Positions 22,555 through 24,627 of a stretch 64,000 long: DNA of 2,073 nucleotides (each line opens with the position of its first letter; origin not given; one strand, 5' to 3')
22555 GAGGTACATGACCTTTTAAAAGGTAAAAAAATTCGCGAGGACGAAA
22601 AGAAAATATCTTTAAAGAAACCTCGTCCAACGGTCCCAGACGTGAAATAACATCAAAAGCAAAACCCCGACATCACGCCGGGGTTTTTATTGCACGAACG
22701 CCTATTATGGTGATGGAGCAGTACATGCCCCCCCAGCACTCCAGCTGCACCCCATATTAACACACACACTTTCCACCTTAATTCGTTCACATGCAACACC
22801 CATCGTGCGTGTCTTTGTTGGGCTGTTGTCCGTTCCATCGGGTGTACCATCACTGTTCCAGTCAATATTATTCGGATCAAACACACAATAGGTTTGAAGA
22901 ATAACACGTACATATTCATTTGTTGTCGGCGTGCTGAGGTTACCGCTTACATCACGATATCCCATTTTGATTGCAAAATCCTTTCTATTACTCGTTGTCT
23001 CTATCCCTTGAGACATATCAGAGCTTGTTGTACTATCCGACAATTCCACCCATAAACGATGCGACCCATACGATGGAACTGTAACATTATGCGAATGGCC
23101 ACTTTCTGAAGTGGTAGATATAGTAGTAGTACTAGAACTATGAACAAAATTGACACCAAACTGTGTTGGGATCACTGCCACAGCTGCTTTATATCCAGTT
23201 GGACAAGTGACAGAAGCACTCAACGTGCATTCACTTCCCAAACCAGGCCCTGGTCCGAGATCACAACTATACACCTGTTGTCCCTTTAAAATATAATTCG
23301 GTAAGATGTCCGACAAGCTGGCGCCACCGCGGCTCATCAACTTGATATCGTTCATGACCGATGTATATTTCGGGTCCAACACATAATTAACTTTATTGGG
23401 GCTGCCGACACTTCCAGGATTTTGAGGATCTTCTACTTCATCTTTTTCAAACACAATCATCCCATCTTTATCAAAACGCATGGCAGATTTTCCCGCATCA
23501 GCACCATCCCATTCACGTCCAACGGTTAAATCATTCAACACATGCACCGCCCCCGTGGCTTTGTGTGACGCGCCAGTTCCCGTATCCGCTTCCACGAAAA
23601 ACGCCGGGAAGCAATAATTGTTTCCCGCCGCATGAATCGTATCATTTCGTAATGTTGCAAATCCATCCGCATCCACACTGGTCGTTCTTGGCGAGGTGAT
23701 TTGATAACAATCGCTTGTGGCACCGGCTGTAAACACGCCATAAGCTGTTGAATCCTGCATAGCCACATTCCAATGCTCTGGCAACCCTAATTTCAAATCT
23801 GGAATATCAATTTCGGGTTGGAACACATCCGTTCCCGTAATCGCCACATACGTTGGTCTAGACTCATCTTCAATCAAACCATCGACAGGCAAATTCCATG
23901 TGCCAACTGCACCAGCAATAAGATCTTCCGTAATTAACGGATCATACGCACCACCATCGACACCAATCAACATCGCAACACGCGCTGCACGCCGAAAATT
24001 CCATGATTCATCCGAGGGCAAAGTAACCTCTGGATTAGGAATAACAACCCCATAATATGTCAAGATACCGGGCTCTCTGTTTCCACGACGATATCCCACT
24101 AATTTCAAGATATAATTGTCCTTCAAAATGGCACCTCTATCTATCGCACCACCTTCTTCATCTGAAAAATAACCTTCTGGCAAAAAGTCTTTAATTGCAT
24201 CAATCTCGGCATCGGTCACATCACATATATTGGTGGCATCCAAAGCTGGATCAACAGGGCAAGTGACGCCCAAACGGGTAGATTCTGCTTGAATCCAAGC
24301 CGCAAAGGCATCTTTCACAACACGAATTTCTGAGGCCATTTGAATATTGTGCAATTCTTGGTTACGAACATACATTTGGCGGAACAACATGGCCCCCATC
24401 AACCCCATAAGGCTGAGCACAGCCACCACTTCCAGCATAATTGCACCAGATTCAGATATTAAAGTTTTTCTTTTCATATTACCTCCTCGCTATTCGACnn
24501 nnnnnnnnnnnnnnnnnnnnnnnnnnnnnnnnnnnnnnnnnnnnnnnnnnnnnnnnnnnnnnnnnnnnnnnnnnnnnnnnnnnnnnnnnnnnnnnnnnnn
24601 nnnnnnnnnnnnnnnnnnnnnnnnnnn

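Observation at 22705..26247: Orphan two-gene operon: 590-aa prepilin-signal protein plus 566-aa membrane-anchored LamG-domain protein, with no pilus machinery nearby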

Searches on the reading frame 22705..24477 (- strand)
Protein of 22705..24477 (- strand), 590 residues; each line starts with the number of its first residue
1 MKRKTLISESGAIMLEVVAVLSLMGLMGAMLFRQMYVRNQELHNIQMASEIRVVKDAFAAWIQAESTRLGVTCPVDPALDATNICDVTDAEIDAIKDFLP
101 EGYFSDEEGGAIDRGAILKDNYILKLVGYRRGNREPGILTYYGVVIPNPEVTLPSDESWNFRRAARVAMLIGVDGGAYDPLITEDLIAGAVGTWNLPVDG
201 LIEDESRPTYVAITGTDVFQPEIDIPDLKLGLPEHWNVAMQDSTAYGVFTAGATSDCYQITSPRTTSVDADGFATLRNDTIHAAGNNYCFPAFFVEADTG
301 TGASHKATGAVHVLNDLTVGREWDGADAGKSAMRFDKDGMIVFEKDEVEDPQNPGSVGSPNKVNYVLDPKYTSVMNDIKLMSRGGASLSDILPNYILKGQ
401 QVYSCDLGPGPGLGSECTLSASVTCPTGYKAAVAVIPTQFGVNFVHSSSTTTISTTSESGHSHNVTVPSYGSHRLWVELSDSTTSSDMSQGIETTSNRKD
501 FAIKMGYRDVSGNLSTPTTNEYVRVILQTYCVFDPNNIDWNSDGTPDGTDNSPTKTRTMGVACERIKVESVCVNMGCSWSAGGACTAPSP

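Call 3: search_protein_families(library=pfam, proteins=[window:22705-24477:-], max_evalue=10)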
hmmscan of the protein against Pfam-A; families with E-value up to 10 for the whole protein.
window:22705-24477:- (590 aa): 3 families
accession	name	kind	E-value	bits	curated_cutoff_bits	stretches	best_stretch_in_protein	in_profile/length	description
PF20452.3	Calmod_bind_C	-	0.19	12.4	24.2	1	26-65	22-60/62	Calmodulin binding protein C-terminal domain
PF13814.12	Replic_Relax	-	0.3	11.6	25.3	1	233-304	120-162/191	Replication-relaxation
PF21341.3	TRAF2_zf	-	0.56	10.3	27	1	571-580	3-12/19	TRAF2, second zinc finger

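Call 4: search_protein_families(library=ncbifam, proteins=[window:22705-24477:-], max_evalue=10)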
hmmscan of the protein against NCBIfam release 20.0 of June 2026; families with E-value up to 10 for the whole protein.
window:22705-24477:- (590 aa): 0 families
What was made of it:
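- On Type IV pilin / class III signal peptide proteins: No hit for the window protein (calls 3, 4).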

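Call 8: find_homologous_proteins(query=window:22705-24477:-)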
Query window:22705-24477:- (590 aa): 93 proteins with E <= 0.001 among 8000 candidates.
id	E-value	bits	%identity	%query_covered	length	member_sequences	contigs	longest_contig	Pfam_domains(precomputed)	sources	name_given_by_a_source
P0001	4.7e-246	836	91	69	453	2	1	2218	-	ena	-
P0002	2.4e-216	738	60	98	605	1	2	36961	-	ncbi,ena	-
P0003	6.3e-203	694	57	100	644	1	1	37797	-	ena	-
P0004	3.2e-185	635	54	100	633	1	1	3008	-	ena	-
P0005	6.3e-155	535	49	98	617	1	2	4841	-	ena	-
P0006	2.0e-151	523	51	86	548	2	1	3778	-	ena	-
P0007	1.3e-140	488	49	92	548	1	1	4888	-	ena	-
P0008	4.0e-134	466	45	100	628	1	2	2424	-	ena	-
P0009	2.8e-128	447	44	99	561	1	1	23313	-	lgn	-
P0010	3.1e-125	437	44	98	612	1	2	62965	-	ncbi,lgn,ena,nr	ncbi:MAG: hypothetical protein II938_02510 [Alphaproteobacteria bacterium]|nr:hypothetical protein [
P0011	1.6e-123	431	50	69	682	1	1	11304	-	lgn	-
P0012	5.8e-122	426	43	100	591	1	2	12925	-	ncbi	-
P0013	9.6e-121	422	40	99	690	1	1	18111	-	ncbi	-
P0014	2.6e-119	417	43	99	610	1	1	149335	-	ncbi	-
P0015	1.6e-108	382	41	98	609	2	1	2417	-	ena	-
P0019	3.2e-92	328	38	99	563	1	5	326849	-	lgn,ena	-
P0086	2.3e-26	111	28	90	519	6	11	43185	-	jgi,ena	-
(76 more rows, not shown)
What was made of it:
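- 22705..24477 (-): geneB: 590-aa PilV-like type IVb prepilin (large minor pilin). 93 word-index homologues (call 8).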

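Call 16: find_encoding_contigs(protein=P0003, flank=10000, max_places=2)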
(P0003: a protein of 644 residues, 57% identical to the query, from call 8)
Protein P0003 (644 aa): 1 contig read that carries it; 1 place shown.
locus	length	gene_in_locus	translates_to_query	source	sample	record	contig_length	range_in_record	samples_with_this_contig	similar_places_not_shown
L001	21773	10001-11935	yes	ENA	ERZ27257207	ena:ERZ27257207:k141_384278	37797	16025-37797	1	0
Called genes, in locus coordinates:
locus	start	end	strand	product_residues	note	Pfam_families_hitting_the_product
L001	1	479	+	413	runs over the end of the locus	PF00109:ketoacyl-synt, PF02801:Ketoacyl-synt_C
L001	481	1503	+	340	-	PF02618:YceG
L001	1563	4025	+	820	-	PF00343:Phosphorylase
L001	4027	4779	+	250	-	PF02390:Methyltransf_4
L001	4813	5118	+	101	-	PF01740:STAS, PF13466:STAS_2 (weak)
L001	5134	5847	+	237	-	PF02666:PS_Dcarbxylase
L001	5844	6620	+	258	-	PF01066:CDP-OH_P_transf, PF08009:CDP-OH_P_tran_2 (weak)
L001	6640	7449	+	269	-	-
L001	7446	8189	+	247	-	PF00588:SpoU_methylase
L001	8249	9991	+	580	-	-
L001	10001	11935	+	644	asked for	-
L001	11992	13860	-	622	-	PF06480:FtsH_ext, PF06068:TIP49 (weak), PF00004:AAA, PF17862:AAA_lid_3, PF01434:Peptidase_M41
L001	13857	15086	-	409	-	PF01171:ATP_bind_3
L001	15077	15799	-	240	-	PF12895:ANAPC3 (faint), PF07719:TPR_2 (faint), PF13174:TPR_6 (faint)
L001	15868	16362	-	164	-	PF00691:OmpA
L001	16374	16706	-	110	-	-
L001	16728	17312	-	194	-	-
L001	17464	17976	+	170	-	-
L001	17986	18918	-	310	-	PF00226:DnaJ, PF01556:DnaJ_C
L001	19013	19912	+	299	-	PF01545:Cation_efflux, PF16916:ZT_dimer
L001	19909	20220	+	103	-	-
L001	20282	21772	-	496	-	?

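Call 17: find_encoding_contigs(protein=P0019, flank=10000, max_places=2)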
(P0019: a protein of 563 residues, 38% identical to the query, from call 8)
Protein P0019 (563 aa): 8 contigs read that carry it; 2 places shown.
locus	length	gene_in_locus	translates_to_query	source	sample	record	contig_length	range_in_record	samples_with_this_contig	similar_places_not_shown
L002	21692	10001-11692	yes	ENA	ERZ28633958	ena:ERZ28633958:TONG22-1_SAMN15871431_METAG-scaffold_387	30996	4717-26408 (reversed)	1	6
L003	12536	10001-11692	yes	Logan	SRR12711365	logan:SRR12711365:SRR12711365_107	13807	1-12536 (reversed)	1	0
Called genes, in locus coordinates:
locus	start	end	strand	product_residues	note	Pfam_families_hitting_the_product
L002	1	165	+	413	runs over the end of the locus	PF00109:ketoacyl-synt, PF02801:Ketoacyl-synt_C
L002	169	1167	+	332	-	PF02618:YceG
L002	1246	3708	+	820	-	PF00343:Phosphorylase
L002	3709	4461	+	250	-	PF02390:Methyltransf_4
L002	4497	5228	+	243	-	-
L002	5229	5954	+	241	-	PF02666:PS_Dcarbxylase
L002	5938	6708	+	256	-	PF01066:CDP-OH_P_transf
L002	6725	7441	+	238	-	-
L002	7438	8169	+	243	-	PF00588:SpoU_methylase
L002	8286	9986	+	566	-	-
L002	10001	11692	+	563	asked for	-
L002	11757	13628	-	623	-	PF06480:FtsH_ext, PF06068:TIP49 (weak), PF00004:AAA, PF17862:AAA_lid_3, PF01434:Peptidase_M41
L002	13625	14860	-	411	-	PF01171:ATP_bind_3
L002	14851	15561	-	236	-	PF12895:ANAPC3 (faint), PF14559:TPR_19 (faint), PF07719:TPR_2 (faint), PF13428:TPR_14 (faint), PF13432:TPR_16 (weak), PF13174:TPR_6 (weak)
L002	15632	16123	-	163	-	PF00691:OmpA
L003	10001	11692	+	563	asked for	-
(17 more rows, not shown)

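Call 18: find_encoding_contigs(protein=P0086, flank=10000, max_places=3)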
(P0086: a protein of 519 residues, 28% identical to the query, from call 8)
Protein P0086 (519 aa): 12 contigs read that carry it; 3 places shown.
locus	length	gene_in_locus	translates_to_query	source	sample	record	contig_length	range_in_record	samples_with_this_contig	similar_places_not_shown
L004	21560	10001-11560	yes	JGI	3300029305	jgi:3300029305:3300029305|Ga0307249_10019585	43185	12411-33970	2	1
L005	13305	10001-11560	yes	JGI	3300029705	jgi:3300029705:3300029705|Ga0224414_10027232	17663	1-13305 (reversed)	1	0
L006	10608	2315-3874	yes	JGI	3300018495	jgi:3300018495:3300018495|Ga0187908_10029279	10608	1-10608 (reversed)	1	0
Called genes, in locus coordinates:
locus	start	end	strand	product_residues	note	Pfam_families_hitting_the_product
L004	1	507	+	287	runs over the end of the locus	PF04085:MreC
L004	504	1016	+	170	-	-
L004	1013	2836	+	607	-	PF03717:PBP_dimer, PF00905:Transpeptidase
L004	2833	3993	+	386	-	PF01098:FTSW_RODA_SPOVE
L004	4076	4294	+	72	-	-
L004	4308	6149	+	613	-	-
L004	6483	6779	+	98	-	PF13467:RHH_4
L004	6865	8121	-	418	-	PF00023:Ank (faint), PF12796:Ank_2 (faint), PF13637:Ank_4 (faint), PF13857:Ank_5 (faint)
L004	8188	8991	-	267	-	PF00149:Metallophos, PF13277:YmdB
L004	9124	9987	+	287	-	-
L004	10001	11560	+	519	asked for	-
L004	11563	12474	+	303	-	PF01300:Sua5_yciO_yrdC, PF03481:Sua5_C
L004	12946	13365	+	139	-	PF00565:SNase (weak)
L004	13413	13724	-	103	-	-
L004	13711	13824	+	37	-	-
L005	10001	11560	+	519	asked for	-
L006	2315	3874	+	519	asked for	-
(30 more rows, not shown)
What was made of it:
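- The pair lies among cell-envelope and housekeeping genes (calls 16-18).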

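Call 22: find_related_loci(query=A1, collection=genome_contigs, flank=10000)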
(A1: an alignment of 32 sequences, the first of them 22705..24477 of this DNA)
Query A1 (590 aa) in genome_contigs; peptide patterns used: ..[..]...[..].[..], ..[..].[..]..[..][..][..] (x = any residue, [..] = any of these).
122 stretches matched a pattern; 73 encode a relative of the query (tblastn E <= 1e-3); 71 distinct loci.
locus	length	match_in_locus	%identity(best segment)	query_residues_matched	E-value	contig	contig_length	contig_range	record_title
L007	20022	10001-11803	44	9-586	2e-133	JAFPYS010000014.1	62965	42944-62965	MAG: Alphaproteobacteria bacterium isolate RGIG1596 Goat_Abomasum.Co__c1859856, whole genome shotgun sequence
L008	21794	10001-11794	43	2-586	2e-129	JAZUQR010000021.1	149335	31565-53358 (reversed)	MAG: Alphaproteobacteria bacterium isolate T1900044856_TS20190322.MAGScoT_cleanbin_000019 SGB_3064_k141_945185, whole ge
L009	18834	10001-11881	35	9-586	3e-100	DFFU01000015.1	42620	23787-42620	MAG TPA_asm: Alphaproteobacteria bacterium UBA3768 UBA3768_contig_29444, whole genome shotgun sequence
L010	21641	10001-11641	39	8-536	5e-100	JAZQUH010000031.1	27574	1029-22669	MAG: Alphaproteobacteria bacterium isolate T1900045181_TC20190177.MAGScoT_cleanbin_000009 SGB_5241_k141_2803875, whole g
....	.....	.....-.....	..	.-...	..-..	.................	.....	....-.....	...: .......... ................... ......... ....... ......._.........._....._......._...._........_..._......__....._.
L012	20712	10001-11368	42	3-439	9e-92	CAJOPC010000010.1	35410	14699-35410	uncultured Alphaproteobacteria bacterium isolate Rumen_Coassembly_mag_2400 genome assembly, contig: k87_5538889, whole g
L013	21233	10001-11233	43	2-440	4e-91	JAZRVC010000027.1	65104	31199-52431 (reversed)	MAG: Alphaproteobacteria bacterium isolate T1900044954_TA20190008.MAGScoT_cleanbin_000052 SGB_3789_k141_1321461, whole g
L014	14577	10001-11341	43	8-444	2e-90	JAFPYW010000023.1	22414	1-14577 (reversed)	MAG: Alphaproteobacteria bacterium isolate RGIG1600 Goat_Abomasum.Co__c645484, whole genome shotgun sequence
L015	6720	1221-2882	36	1-536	5e-87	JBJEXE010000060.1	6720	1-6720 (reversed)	MAG: Alphaproteobacteria bacterium isolate LOHA11_bin.025 NODE_6515_length_6720_cov_6.157389, whole genome shotgun seque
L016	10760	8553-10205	36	8-586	1e-85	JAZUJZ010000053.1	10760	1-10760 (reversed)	MAG: Alphaproteobacteria bacterium isolate T1900045249_TH20190019.MAGScoT_cleanbin_000104 SGB_5738_k141_1677246, whole g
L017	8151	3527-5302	35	8-534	2e-83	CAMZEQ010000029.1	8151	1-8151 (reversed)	MAG TPA_asm: uncultured Alphaproteobacteria bacterium isolate SRR10912534_bin.114_metaWRAP_v1.3_MAG genome assembly, con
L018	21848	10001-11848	34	4-588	7e-83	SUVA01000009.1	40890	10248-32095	MAG: Alphaproteobacteria bacterium isolate SIG60 NODE_21169_length_40890_cov_3.589383, whole genome shotgun sequence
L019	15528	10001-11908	34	5-539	6e-80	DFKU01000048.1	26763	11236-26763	MAG TPA_asm: Alphaproteobacteria bacterium UBA3637 UBA3637_contig_34357, whole genome shotgun sequence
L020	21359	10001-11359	38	9-437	2e-73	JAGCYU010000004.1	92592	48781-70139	MAG: Alphaproteobacteria bacterium isolate RGIG10246 Yak_Rumen-5__c149382, whole genome shotgun sequence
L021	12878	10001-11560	32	3-454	2e-66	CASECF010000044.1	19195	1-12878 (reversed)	uncultured Alphaproteobacteria bacterium isolate CO.O65.metabat-bins.242 genome assembly, contig: CO.O65.metabat-bins.24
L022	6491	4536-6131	32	9-537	2e-63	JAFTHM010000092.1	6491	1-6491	MAG: Alphaproteobacteria bacterium isolate RGIG3823 Roe_deer_Cecum-1__c464257, whole genome shotgun sequence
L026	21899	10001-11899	29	1-536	3e-57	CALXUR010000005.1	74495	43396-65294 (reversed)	MAG: uncultured Alphaproteobacteria bacterium isolate BRZ_KF__bin82 genome assembly, contig: BRZ_KF__NODE_517_length_744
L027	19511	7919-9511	31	8-534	2e-55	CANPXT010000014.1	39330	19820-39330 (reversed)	MAG: uncultured Alphaproteobacteria bacterium isolate Lapin-005__bin43 genome assembly, contig: Lapin-005__NODE_1300_len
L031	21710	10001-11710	31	1-546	1e-52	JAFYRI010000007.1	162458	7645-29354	MAG: Alphaproteobacteria bacterium isolate RGIG7351 Water_buffalos_Cecum-5__c57, whole genome shotgun sequence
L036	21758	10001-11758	29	3-534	8e-46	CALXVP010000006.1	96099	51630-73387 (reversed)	MAG: uncultured Alphaproteobacteria bacterium isolate BRZ_DT__bin56 genome assembly, contig: BRZ_DT__NODE_180_length_960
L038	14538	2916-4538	30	1-544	2e-43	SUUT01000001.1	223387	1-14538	MAG: Alphaproteobacteria bacterium isolate SIG53 NODE_761_length_223387_cov_10.889241, whole genome shotgun sequence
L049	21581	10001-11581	32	9-487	2e-37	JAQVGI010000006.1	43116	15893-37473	MAG: Alphaproteobacteria bacterium isolate STE_179 NODE_1552_length_43116_cov_4.876503_Sandtown_E, whole genome shotgun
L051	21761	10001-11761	31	9-539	8e-30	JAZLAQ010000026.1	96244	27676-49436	MAG: Alphaproteobacteria bacterium isolate T1900045075_TC20190069.MAGScoT_cleanbin_000004 SGB_4630_k141_1811198, whole g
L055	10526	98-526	33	364-534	2e-14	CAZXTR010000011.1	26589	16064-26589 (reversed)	MAG TPA_asm: uncultured Lactobacillales bacterium isolate SRP263991_co3_209 genome assembly, contig: NODE_1624_length_26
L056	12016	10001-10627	30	341-520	5e-14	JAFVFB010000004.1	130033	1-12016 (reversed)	MAG: Alphaproteobacteria bacterium isolate RGIG5112 Roe_deer_Rumen.Co__c192866, whole genome shotgun sequence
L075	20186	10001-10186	52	365-426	7e-10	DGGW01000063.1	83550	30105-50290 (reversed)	MAG TPA_asm: Alphaproteobacteria bacterium UBA3864 UBA3864_contig_16347, whole genome shotgun sequence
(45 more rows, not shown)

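Call 25: predict_structure(alignment_id=A1)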
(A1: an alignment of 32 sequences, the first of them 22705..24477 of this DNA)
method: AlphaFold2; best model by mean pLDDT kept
length: 590 residues; sequences in the alignment: 32
mean_pLDDT: 69.1   pTM: 0.41
mean pLDDT of the five models: 69.1, 68.9, 67.8, 67.2, 65.3
residues with pLDDT >= 90: 97; 70-90: 198; 50-70: 185; < 50: 110
segments of 3 or more residues with pLDDT < 50: 1-4, 217-255, 262-268, 300-302, 367-393, 483-495, 553-560
pLDDT, mean of each block of 10 residues (from residue 1): 48 78 84 84 91 93 85 86 92 91 68 84 93 76 93 86 92 93 92 87 89 66 33 42 35 47 47 52 55 52 49 56 68 62 68 63 55 36 36 64 86 82 75 84 60 62 60 79 41 53 86 83 87 63 55 45 65 66 72
secondary structure, 60 per line:
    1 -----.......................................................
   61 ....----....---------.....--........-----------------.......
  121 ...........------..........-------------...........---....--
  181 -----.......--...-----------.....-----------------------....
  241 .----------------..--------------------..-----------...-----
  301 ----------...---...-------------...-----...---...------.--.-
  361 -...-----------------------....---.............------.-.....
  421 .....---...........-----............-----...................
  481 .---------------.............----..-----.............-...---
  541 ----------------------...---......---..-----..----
elements in order: H6-64 H69-72 E82-86 H89-96 H114-121 E122-131 E138-147 H161-171 E175-178 E186-189 E195-197 E209-213 H237-241 E293-295 E311-313 E317-319 E333-335 E341-343 E347-349 E362-364 H388-391 E395-407 E416-425 E429-439 E445-456 E462-481 E497-509 E521-533 H569-574
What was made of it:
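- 23833..24477 (-): geneB residues 1-215: pilin-like N-terminal domain homologous to the PilV constant region (includes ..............). AF2 gives helix 6-64 followed by a strand-rich region (with short helices), mostly pLDDT 84-93 (call 25).
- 23290..23385 (-): geneB residues 365-396: most conserved motif outside alpha-1 (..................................). AF2 pLDDT is below 50 here (call 25).
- On Type IV pilin / class III signal peptide proteins: AF2 gives helix 6-64 followed by strands 82-213, with pLDDT mostly 84-93 over residues 11-210 (call 25).
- AF2 models a continuous helix over residues 6-64 followed by a strand-rich region (with short helices) (call 25).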

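Call 30: fold_search(model_id=the predicted structure, library=pdb)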
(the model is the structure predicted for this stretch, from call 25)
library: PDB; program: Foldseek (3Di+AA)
matches with E <= 10: 197; with E <= 0.001: 0
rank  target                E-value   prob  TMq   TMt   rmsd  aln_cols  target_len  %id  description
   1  2ztb_A                5.4e-02  0.08  0.05  0.10  33.4       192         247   13  Crystal structure of the parasporin-2 Bacillus thuringiensis toxin that recognizes cancer cells (released 2009-01-13)
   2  5n2b_A                7.1e-02  0.80  0.13  0.41  16.5       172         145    9  The crystal structure of Burkholderia pseudomallei antigen and type I fimbria protein BPSL1626. (released 2018-01-17)
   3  3qs2_A                1.0e-01  0.35  0.12  0.26  10.1       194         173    9  Crystal structure of the biofilm forming subunit of the E. coli common pilus: full length domain swapped dimer of EcpA (released 2012-02-22)
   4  4q56_A                1.2e-01  0.38  0.10  0.37  11.6       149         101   11  Structure of Helix aspersa agglutinin with natural glycosylation and N-acetyl-alpha-D-galactosamine (GalNAc) (released 2015-10-14)
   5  2cgy_A                2.1e-01  0.21  0.09  0.34  11.8       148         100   11  STRUCTURE OF HELIX POMATIA AGGLUTININ WITH FORSMANN ANTIGEN (released 2007-03-13)
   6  8ygs_A                2.8e-01  0.02  0.05  0.08  29.9       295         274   12  Cryo-EM structure of simian rotavirus SA11 VP4 in complex with nAb 7H13 (released 2025-02-12)
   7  8rj8_E                3.5e-01  0.02  0.05  0.08  29.0       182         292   14  CytK nanopore mutant (released 2025-01-01)
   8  7wrx_A                4.3e-01  0.04  0.05  0.05  15.0       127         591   15  Structure of Deinococcus radiodurans HerA-ADP complex (released 2023-02-01)
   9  1slq_E                4.6e-01  0.03  0.05  0.09  17.2       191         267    7  Crystal structure of the trimeric state of the rhesus rotavirus VP4 membrane interaction domain, VP5CT (released 2004-08-31)
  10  1w3a_A                5.1e-01  0.07  0.06  0.10  25.7       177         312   10  Three dimensional structure of a novel pore-forming lectin from the mushroom Laetiporus sulphureus (released 2005-02-01)
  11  9rsu_A                5.1e-01  0.02  0.05  0.09  29.7       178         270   11  NetF pore structure (released 2026-02-18)
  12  5jsd_A                5.8e-01  0.06  0.08  0.08  20.4       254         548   12  Crystal structure of phiAB6 tailspike in complex with five-repeated oligosaccharides of Acinetobacter baumannii surfac (released 2017-03-08)
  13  1slq_C                5.8e-01  0.03  0.06  0.10  16.8       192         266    7  Crystal structure of the trimeric state of the rhesus rotavirus VP4 membrane interaction domain, VP5CT (released 2004-08-31)
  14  7xgz_A                6.8e-01  0.05  0.06  0.07  25.3       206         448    8  Cryo-EM structure of the T=4 lake sinai virus 2 virus-like capsid at pH 7.5 (released 2023-02-08)
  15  4ru5_C                7.2e-01  0.05  0.06  0.06  21.0       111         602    8  Crystal Structure of the Pseudomonas phage phi297 tailspike gp61 (released 2015-11-18)
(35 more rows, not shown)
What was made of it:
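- Foldseek of the whole geneB model finds nothing significant (call 30).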
